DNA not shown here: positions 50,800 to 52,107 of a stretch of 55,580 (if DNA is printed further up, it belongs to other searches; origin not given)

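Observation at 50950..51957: Small-subunit homologue keeps Tat export, anchor and an all-Cys medial and distal cluster set but loses the proximal cluster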

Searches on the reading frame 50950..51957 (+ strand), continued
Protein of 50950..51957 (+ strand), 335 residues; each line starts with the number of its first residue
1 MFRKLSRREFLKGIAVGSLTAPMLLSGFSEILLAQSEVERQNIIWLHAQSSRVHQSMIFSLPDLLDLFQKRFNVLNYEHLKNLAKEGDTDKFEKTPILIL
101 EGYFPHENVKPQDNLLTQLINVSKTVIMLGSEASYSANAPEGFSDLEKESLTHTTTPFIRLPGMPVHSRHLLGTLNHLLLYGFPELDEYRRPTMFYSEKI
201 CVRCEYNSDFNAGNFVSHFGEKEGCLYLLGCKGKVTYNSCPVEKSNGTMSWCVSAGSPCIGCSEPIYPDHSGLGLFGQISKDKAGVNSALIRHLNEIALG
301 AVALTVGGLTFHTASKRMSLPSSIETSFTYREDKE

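Call 17: find_encoding_contigs(protein=P0043, flank=8000, max_places=1)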
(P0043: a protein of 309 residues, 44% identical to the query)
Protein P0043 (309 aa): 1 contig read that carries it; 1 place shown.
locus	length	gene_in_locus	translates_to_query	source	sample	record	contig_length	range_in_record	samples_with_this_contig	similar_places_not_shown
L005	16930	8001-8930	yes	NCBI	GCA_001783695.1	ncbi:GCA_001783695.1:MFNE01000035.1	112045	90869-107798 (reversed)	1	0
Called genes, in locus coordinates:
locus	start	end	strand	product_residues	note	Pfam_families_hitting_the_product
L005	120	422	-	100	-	-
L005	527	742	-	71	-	-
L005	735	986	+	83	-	-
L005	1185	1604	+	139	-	-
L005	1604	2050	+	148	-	PF00460:Flg_bb_rod, PF06429:Flg_bbr_C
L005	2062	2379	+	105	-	-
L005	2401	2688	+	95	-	PF02049:FliE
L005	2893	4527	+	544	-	PF01514:YscJ_FliF, PF08345:YscJ_FliF_C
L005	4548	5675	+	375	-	PF02108:FliH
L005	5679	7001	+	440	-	PF02874:ATP-synt_ab_N (weak), PF00006:ATP-synt_ab, PF18269:T3SS_ATPase_C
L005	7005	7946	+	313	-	PF00149:Metallophos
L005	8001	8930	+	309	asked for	PF14720:NiFe_hyd_SSU_C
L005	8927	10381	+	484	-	PF00374:NiFeSe_Hases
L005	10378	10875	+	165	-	-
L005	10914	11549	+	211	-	PF01121:CoaE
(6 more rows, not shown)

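Call 18: find_encoding_contigs(protein=P0045, flank=8000, max_places=1)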
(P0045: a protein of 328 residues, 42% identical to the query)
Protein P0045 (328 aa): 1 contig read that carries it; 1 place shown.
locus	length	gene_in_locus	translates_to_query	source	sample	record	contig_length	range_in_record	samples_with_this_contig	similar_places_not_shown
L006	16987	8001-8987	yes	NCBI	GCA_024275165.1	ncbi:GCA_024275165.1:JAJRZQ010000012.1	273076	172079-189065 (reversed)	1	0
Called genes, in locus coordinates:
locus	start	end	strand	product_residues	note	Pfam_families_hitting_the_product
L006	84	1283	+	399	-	PF00462:Glutaredoxin, PF13409:GST_N_2 (weak), PF13417:GST_N_3, PF00890:FAD_binding_2 (faint), PF03486:HI0933_like (faint), PF07992:Pyr_redox_2, PF13738:Pyr_redox_3, PF00070:Pyr_redox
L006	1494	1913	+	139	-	PF00460:Flg_bb_rod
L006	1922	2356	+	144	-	PF00460:Flg_bb_rod, PF06429:Flg_bbr_C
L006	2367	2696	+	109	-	-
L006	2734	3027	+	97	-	PF02049:FliE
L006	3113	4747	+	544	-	PF01514:YscJ_FliF, PF08345:YscJ_FliF_C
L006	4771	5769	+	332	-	PF02108:FliH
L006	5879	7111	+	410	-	PF00006:ATP-synt_ab, PF18269:T3SS_ATPase_C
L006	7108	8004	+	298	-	PF00149:Metallophos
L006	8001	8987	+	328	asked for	PF14720:NiFe_hyd_SSU_C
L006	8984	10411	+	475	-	PF00374:NiFeSe_Hases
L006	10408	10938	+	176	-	PF01292:Ni_hydr_CYTB (weak)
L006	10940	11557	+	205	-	PF01121:CoaE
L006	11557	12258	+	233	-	PF02557:VanY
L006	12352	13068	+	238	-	-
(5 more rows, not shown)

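Call 19: find_encoding_contigs(protein=P0046, flank=8000, max_places=2)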
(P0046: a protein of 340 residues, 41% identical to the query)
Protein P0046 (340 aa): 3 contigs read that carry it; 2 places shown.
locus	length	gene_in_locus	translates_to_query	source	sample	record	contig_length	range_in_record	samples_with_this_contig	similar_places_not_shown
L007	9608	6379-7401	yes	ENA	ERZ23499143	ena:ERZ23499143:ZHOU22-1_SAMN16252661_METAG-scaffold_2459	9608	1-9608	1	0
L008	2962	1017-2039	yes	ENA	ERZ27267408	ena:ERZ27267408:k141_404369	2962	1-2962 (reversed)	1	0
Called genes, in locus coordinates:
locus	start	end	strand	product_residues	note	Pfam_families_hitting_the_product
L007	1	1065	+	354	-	?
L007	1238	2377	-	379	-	-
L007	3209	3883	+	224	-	PF01865:PhoU_div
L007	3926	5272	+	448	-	PF01384:PHO4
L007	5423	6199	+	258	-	PF00378:ECH_1, PF16113:ECH_2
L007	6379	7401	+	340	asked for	PF01058:Oxidored_q6 (weak), PF14720:NiFe_hyd_SSU_C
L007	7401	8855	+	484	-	PF00374:NiFeSe_Hases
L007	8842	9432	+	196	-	-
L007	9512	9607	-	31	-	?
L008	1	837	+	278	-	?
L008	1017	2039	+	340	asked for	PF01058:Oxidored_q6 (weak), PF14720:NiFe_hyd_SSU_C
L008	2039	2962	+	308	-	?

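Call 27: find_related_loci(query=A3, collection=genome_contigs, flank=6000)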
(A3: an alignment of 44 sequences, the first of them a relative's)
Query A3 (335 aa) in genome_contigs; peptide patterns used: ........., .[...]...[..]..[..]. (x = any residue, [..] = any of these).
528 stretches matched a pattern; 490 encode a relative of the query (tblastn E <= 1e-3); the best 80 are kept; 80 distinct loci.
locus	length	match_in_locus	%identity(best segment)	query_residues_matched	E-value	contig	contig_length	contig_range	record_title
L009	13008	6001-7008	49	1-335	5e-111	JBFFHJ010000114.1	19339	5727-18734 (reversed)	MAG: bacterium isolate Mix_mud16.2022.02.20 k141_2133613_length_19339_cov_11.0000, whole genome shotgun sequence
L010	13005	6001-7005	51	1-335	9e-110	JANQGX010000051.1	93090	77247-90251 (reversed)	MAG: SAR324 cluster bacterium isolate PL23b_bin.69 k99_2552046, whole genome shotgun sequence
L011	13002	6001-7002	51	1-334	2e-108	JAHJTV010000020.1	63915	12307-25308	MAG: bacterium isolate OS_PC_MetaG.mb.69 OS_PC_MetaG.mb.69_k141_98668, whole genome shotgun sequence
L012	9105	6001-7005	48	1-335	4e-108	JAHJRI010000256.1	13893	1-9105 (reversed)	MAG: bacterium isolate OS_PC_MetaG.mb.142 OS_PC_MetaG.mb.142_k141_357982, whole genome shotgun sequence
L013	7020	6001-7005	51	1-335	6e-106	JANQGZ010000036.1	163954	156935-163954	MAG: SAR324 cluster bacterium isolate PL23b_bin.72 k99_3152424, whole genome shotgun sequence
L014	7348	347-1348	47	2-335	2e-105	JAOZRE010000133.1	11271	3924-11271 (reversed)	MAG: bacterium isolate GMC6.concoct.212 GMC6_6484_length_11271_cov_6.273449, whole genome shotgun sequence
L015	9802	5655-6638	48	1-331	9e-105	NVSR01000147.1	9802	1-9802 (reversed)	MAG: SAR324 cluster bacterium isolate NORP136 Contig_source1382A_26369, whole genome shotgun sequence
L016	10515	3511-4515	51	1-335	2e-104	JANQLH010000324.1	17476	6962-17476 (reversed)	MAG: SAR324 cluster bacterium isolate PL25a_bin.53 k99_3868591, whole genome shotgun sequence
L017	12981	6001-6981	47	1-326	4e-104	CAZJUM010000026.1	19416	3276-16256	MAG TPA_asm: uncultured Pseudomonadota bacterium isolate binchicken_co397_10 genome assembly, contig: NODE_383_length_19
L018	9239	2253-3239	47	5-332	2e-97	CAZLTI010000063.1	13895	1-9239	MAG TPA_asm: uncultured Pseudomonadota bacterium isolate binchicken_co397_15 genome assembly, contig: NODE_574_length_13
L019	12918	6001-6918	46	5-317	2e-94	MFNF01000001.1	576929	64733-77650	MAG: Candidatus Lambdaproteobacteria bacterium RIFOXYD2_FULL_56_26 rifoxyd2_full_scaffold_0, whole genome shotgun sequen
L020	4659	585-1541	44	1-317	3e-92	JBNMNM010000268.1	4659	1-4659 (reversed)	MAG: bacterium isolate 3300055726_114 Ga0535650_0038588, whole genome shotgun sequence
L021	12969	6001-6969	45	1-334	4e-86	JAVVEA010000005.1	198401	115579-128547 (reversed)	MAG: bacterium isolate TamC13-09 NODE_5_length_198401_cov_15.248240, whole genome shotgun sequence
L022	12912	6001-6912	44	5-316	1e-82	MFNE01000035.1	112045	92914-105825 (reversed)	MAG: Candidatus Lambdaproteobacteria bacterium RIFOXYD2_FULL_50_16 rifoxyd2_full_scaffold_37, whole genome shotgun seque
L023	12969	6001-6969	38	2-322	3e-65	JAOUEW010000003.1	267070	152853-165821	MAG: Deltaproteobacteria bacterium isolate 4_1_July_SF_Bin22 4_1_July_SF_Bin22_scaffold_7_c1, whole genome shotgun seque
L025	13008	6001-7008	35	3-335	4e-62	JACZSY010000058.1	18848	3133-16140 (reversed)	MAG: SAR324 cluster bacterium isolate B11T3L8 B11T3L8_NODE695, whole genome shotgun sequence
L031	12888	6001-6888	33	2-297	1e-51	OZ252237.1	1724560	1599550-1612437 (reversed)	MAG: bacterium isolate 043dd8a8-dcc0-4bcd-bd54-7675b0ac1fb7 genome assembly, chromosome: 1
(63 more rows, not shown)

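Call 31: predict_structure(alignment_id=A3)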
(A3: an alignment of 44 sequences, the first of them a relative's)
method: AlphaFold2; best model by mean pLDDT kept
length: 335 residues; sequences in the alignment: 44
mean_pLDDT: 66.8   pTM: 0.65
mean pLDDT of the five models: 66.8, 64.7, 63.3, 60.2, 57.3
residues with pLDDT >= 90: 34; 70-90: 134; 50-70: 86; < 50: 81
segments of 3 or more residues with pLDDT < 50: 216-221, 224-234, 241-262, 270-290, 319-335
pLDDT, mean of each block of 10 residues (from residue 1): 74 69 74 64 84 71 74 82 72 81 79 78 92 85 88 91 78 89 90 74 52 49 45 51 38 35 54 37 42 59 70 60 38 37
secondary structure, 60 per line:
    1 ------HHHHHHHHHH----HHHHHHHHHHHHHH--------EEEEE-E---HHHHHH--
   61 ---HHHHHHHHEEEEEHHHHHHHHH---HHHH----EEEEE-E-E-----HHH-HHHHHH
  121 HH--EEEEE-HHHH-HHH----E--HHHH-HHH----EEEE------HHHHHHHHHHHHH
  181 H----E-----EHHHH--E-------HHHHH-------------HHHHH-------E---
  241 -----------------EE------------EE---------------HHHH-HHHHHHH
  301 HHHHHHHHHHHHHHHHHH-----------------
elements in order: H7-16 H21-34 E43-47 H53-58 H64-71 E72-76 H77-85 H89-92 E97-101 H115-122 E125-129 H131-134 H146-149 E158-161 H168-181 H193-196 H207-211 H225-229 H289-292 H294-318
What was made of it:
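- Checked: The C-terminal helix 294-318 is predicted by AlphaFold2 (call 31).
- The AlphaFold2 model of the Fe-S domain has low confidence (call 31).
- Tried and rejected: The C-domain came out at pLDDT 35-55 and no coordinates are returned, so it was uninformative (call 31).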

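Call 32: search_protein_representatives(alignment_id=A3)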
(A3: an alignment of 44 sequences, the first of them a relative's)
Query: 44 sequences, 335 profile positions. Proteins with E-value up to 0.001 (for the whole library): 1099; up to 1e-10: 643; up to 1e-30: 100. The best 150 are listed.
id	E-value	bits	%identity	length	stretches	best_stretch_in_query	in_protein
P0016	8.1e-148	508.3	-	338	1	2-334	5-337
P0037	1.3e-129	448.6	-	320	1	5-328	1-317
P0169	3.8e-119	414.1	-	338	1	2-331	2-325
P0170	5.3e-111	387.3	-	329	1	5-333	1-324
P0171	1.2e-84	300.7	-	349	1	5-328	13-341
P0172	1.0e-67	245.0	-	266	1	69-314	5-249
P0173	4.7e-67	242.8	-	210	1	143-322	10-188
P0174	4.9e-52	193.5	-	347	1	5-319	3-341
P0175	1.2e-49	185.6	-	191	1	2-183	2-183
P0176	4.5e-47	177.2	-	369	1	4-325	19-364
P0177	2.1e-43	165.1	-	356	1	4-325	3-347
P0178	1.7e-42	162.1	-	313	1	6-276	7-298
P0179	1.9e-42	162.0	-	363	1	4-333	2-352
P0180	3.6e-42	161.0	-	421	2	154-325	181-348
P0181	4.3e-42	160.8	-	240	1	109-270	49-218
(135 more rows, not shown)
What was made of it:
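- These include the 150 best representatives of a 1.84-billion-protein library (call 32).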

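Call 38: search_protein_families(library=pfam, proteins=[L031:8443-8943:+, L031:9181-9840:+, L031:4789-5844:-, L031:3748-4842:+, L031:10158-10979:+, L025:8487-9056:+, L025:9183-11045:+, L025:4692-5348:-, L007:8842-9432:+, L025:3465-4379:-], max_evalue=0.01)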
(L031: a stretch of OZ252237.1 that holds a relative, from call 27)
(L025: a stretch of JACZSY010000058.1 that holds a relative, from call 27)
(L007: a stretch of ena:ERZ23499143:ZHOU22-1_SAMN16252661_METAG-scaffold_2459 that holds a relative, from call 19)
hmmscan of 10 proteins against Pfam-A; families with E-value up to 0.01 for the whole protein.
L031:8443-8943:+ (166 aa): 0 families

L031:9181-9840:+ (219 aa): 1 family
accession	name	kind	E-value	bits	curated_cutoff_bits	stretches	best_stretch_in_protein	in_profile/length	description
PF00717.28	Peptidase_S24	-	1.6e-18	66.9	23.3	1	100-208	2-110/116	Peptidase S24-like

L031:4789-5844:- (351 aa): 2 families
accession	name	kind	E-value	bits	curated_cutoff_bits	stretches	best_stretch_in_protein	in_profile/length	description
PF02588.21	YitT_membrane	-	1.1e-36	126.6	24.3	1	30-234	3-204/205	Uncharacterised 5xTM membrane BCR, YitT family COG1284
PF10035.14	DUF2179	-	3.9e-16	59.1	22.8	1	240-294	1-55/55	Uncharacterized protein conserved in bacteria (DUF2179)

L031:3748-4842:+ (364 aa): 0 families

L031:10158-10979:+ (273 aa): 4 families
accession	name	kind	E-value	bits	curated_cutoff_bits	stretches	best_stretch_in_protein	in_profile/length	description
PF01555.25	N6_N4_Mtase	-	4.4e-59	200.5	26.7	1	30-250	1-217/221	DNA methylase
PF03602.21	Cons_hypoth95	-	0.00016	21.9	24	0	11-42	93-126/182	Conserved hypothetical protein 95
PF02086.21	MethyltransfD12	-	0.0015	18.8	22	0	12-48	159-194/253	D12 class N6 adenine-specific DNA methyltransferase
PF01170.24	UPF0020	-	0.0034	17.5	22.3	0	211-227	25-41/197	RMKL-like, methyltransferase domain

L025:8487-9056:+ (189 aa): 0 families

L025:9183-11045:+ (620 aa): 7 families
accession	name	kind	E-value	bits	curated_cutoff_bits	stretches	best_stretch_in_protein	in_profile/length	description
PF12806.12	Acyl-CoA_dh_C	-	4.8e-24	85.3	30.3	1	484-611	3-123/124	Acetyl-CoA dehydrogenase C-terminal like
PF00441.29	Acyl-CoA_dh_1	-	2.8e-20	73.4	22.4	1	295-466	1-145/150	Acyl-CoA dehydrogenase, C-terminal domain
PF02771.21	Acyl-CoA_dh_N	-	5.8e-13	49.6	22.9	1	39-159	2-112/113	Acyl-CoA dehydrogenase, N-terminal domain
PF02770.24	Acyl-CoA_dh_M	-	3.7e-10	40.3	33.3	1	165-272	2-94/97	Acyl-CoA dehydrogenase, middle domain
PF22924.1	ACOX_C_alpha1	-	0.00013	22.2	27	1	305-461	4-159/169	Acyl-CoA oxidase, C-alpha1 domain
PF22217.1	ACDH-11_C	-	0.00041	21.1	27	1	480-603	4-110/122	Acyl-CoA dehydrogenase 11 C-terminal domain-like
PF08028.16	Acyl-CoA_dh_2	-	0.0015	19.3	22.7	1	315-459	6-133/134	Acyl-CoA dehydrogenase, C-terminal domain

L025:4692-5348:- (218 aa): 1 family
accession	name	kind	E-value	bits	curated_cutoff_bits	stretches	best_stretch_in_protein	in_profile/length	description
PF00717.28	Peptidase_S24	-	7.2e-18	64.8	23.3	1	98-208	1-111/116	Peptidase S24-like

L007:8842-9432:+ (196 aa): 1 family
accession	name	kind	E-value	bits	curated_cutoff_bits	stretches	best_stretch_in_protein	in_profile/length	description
PF01292.26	Ni_hydr_CYTB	-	0.0027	17.9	30.1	1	35-166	15-148/179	Prokaryotic cytochrome b561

L025:3465-4379:- (304 aa): 1 family
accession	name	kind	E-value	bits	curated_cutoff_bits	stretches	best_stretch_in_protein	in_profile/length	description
PF01311.25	Bac_export_1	-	4e-65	220.1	27.8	1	58-289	2-226/230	Bacterial export proteins, family 1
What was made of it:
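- Tried and rejected: Neighbours in subfamily B. S24 peptidase, YitT, PhoU/PHO4 and acyl-CoA dehydrogenase gave no functional clue (call 38).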

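Call 41: fold_search(model_id=the predicted structure, library=pdb)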
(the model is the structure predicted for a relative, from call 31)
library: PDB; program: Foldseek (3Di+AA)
matches with E <= 10: 1166; with E <= 0.001: 73
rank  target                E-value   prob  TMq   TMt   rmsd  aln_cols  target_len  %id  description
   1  5mdj_S                2.7e-13  1.00  0.50  0.62   6.0       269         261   26  Crystal structure of an O2-tolerant [NiFe]-hydrogenase from Ralstonia eutropha in a its as-isolated high-pressurized f (released 2018-02-21)
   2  1yq9_B                1.0e-12  1.00  0.52  0.65   5.2       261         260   27  Structure of the unready oxidized form of [NiFe] hydrogenase (released 2005-04-19)
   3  1frv_A                1.6e-12  1.00  0.50  0.62   5.5       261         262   28  CRYSTAL STRUCTURE OF THE OXIDIZED FORM OF NI-FE HYDROGENASE (released 1996-11-08)
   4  4iuc_S                2.0e-12  1.00  0.50  0.60   6.0       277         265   25  Crystal structure of an O2-tolerant [NiFe]-hydrogenase from Ralstonia eutropha in its as-isolated form - oxidized stat (released 2014-04-02)
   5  8poz_S                4.2e-12  1.00  0.48  0.58   6.4       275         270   26  Crystal Structure of the C120G variant of the membrane-bound [NiFe]-Hydrogenase from Cupriavidus necator in the H2-red (released 2024-09-18)
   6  2frv_A                4.7e-12  1.00  0.53  0.65   5.6       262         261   27  CRYSTAL STRUCTURE OF THE OXIDIZED FORM OF NI-FE HYDROGENASE (released 1998-06-17)
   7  3myr_A                4.7e-12  1.00  0.52  0.63   6.5       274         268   29  Crystal structure of [NiFe] hydrogenase from Allochromatium vinosum in its Ni-A state (released 2010-08-04)
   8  6ehq_T                6.1e-12  1.00  0.50  0.60   6.4       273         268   26  E. coli Hydrogenase-2 (as isolated form). (released 2018-04-18)
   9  4u9h_S                8.4e-12  1.00  0.52  0.63   5.4       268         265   27  Ultra High Resolution Structure Of The Ni-R State Of [Nife]Hydrogenase From Desulufovibrio Vulgaris Miyazaki F (released 2015-01-21)
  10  7odg_S                8.4e-12  1.00  0.49  0.59   6.5       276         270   27  Crystal structure of the O2-tolerant MBH-P242C from Ralstonia eutropha in its reduced state (released 2021-07-07)
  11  5xvb_S                8.4e-12  1.00  0.50  0.60   6.6       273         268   26  [NiFe]-hydrogenase (Hyb-type) from Citrobacter sp. S-77 in an H2-reduced condition (released 2018-06-27)
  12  1yqw_A                8.9e-12  1.00  0.48  0.59   6.1       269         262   27  Structure of the Oxidized Unready Form of Ni-Fe Hydrogenase (released 2005-04-19)
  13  8pou_S                1.1e-11  1.00  0.49  0.59   6.3       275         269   26  Crystal Structure of the C19G/C120G variant of the membrane-bound [NiFe]-Hydrogenase from Cupriavidus necator in the a (released 2023-11-01)
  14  5xle_S                1.1e-11  1.00  0.52  0.63   5.4       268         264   27  Crystal structure of anaerobically purified and anaerobically crystallized D. vulgaris Miyazaki F [NiFe]-hydrogenase (released 2018-06-06)
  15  4iub_S                1.1e-11  1.00  0.50  0.61   5.9       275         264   25  Crystal structure of an O2-tolerant [NiFe]-hydrogenase from Ralstonia eutropha in its as-isolated form - oxidized stat (released 2014-04-02)
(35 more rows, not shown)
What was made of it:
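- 50950..51957 (+): Small-subunit homologue, 335 aa (whole ORF). Foldseek TM-score is about 0.6 to NiFe small subunits (call 41).
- On Group-1 [NiFe]-hydrogenase small subunit (TIGR00391 hydA; PF01058 + PF14720): The N-domain has pLDDT 70-92, while the C-domain has low confidence (calls 31, 41).
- The small-subunit N-domain has pLDDT 70-92 (call 31) and its fold match is in call 41.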
